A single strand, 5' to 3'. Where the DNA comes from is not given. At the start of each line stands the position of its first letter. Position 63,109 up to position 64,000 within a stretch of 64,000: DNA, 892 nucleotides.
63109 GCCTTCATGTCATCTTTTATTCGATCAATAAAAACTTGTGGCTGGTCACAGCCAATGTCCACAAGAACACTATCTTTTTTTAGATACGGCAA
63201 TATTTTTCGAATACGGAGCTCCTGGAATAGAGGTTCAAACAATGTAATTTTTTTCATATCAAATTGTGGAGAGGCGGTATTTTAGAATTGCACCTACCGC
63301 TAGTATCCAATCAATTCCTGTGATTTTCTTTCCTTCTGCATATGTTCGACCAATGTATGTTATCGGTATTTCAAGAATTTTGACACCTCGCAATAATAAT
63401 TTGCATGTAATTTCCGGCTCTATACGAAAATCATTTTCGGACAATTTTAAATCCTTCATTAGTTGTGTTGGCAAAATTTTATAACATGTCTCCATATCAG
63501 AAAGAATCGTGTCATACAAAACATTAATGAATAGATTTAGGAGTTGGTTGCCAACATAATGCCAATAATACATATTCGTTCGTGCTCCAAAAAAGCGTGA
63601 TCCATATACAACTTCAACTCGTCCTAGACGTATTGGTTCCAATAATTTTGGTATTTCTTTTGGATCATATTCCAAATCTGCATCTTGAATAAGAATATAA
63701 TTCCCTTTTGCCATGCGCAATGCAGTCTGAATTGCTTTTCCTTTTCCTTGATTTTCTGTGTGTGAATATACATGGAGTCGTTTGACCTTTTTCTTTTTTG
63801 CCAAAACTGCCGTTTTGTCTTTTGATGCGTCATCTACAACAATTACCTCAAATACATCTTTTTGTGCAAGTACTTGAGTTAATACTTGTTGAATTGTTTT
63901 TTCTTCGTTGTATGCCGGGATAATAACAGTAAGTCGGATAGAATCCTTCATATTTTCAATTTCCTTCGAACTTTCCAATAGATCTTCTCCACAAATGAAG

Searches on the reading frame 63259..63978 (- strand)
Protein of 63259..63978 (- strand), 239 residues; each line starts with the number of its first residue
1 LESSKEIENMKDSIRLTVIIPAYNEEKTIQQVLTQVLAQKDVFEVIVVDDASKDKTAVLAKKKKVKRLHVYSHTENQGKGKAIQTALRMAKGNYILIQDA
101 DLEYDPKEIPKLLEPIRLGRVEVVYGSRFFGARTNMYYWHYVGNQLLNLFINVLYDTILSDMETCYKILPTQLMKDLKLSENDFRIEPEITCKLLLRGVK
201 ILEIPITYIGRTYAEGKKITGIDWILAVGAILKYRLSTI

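Call 11: search_protein_families(library=pfam, proteins=[window:63259-63978:-], max_evalue=0.01)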
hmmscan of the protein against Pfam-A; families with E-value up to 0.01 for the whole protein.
window:63259-63978:- (239 aa): 7 families
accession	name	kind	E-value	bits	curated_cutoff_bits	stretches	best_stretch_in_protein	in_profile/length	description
PF00535.33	Glycos_transf_2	-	4.3e-36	124.8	23.3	1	17-143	1-130/168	Glycosyl transferase family 2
PF13641.12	Glyco_tranf_2_3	-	1.2e-10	42.3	27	1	16-143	3-132/230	Glycosyltransferase like family 2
PF10111.15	Glyco_tranf_2_2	-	3.3e-08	33.8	27.3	1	17-113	1-103/276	Glycosyltransferase like family 2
PF13704.12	Glyco_tranf_2_4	-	0.00035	21.5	27.5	1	24-101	2-81/98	Glycosyl transferase family 2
PF13506.12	Glyco_transf_21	-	0.0027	17.6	21.7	1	78-156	17-93/174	Glycosyl transferase family 21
PF01808.24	AICARFT_IMPCHas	-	0.0038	17.2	25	1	29-103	178-245/311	AICARFT/IMPCHase bienzyme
PF09919.14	DUF2149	-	0.0046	17.7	27.1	1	33-97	28-90/92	Uncharacterized conserved protein (DUF2149)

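Call 34: search_protein_families(library=ncbifam, proteins=[window:63259-63978:-], max_evalue=0.001)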
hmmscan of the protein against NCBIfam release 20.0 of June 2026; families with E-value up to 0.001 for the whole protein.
window:63259-63978:- (239 aa): 27 families (the best 25 are shown)
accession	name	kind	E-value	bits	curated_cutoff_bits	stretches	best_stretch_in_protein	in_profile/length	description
TIGR04182.1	glyco_TIGR04182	equivalog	5.3e-37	127.8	325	1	16-214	2-196/293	S-layer glycoprotein N-glycosyltransferase AglJ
NF041391.1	DPhHxTase_Halo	equivalog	1.7e-21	76.2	375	1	22-212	3-187/213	dolichyl-phosphate hexose transferase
TIGR03937.1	PgaC_IcaA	equivalog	1.1e-17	64.1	422.3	1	6-108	37-142/407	poly-beta-1,6-N-acetyl-D-glucosamine synthase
NF010496.0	PRK13915.1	equivalog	1.3e-17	63.8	262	1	5-117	22-143/307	glucosyl-3-phosphoglycerate synthase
NF058614.1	PPMAGASynPpgS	equivalog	2e-16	60.1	370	1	18-217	4-205/226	polyprenyl-phospho-N-acetylgalactosaminyl synthase PpgS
NF041875.1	EPS_EpsD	equivalog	6.7e-16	58.6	370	1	16-126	1-114/325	exopolysaccharide biosynthesis glycosyltransferase EpsD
TIGR04283.1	glyco_like_mftF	equivalog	2.3e-15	56.8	182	1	16-114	1-94/221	TIGR04283 family arsenosugar biosynthesis glycosyltransferase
NF047588.1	GlcsyltransPgfSStrep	equivalog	3.7e-15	55.9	500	1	15-169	2-159/308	glycosyltransferase PgfS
NF007482.0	PRK10073.1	equivalog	6.8e-15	54.9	423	1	10-114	2-108/334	glycosyltransferase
NF047683.1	TeichurnBiosyTuaG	equivalog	8.9e-15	55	400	1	15-114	7-109/252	teichuronic acid biosynthesis protein TuaG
NF007986.1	PRK10714.1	equivalog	9.5e-13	47.8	529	1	15-124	7-122/316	undecaprenyl-phosphate 4-deoxy-4-formamido-L-arabinose transferase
TIGR03469.1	HpnB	hypoth_equivalog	3.5e-12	46.1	379.25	1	15-118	45-162/386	hopene-associated glycosyltransferase HpnB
TIGR03111.1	glyc2_xrt_Gpos1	hypoth_equivalog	2e-11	43.4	363.95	1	4-112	39-152/439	TIGR03111 family XrtG-associated glycosyltransferase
TIGR03965.1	mycofact_glyco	equivalog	3.4e-11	42.7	280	1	14-125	74-188/467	mycofactocin biosynthesis glycosyltransferase MftF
NF038302.1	EPS_HpsE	equivalog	1.3e-10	40.7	300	1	15-101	2-96/307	hormogonium polysaccharide biosynthesis glycosyltransferase HpsE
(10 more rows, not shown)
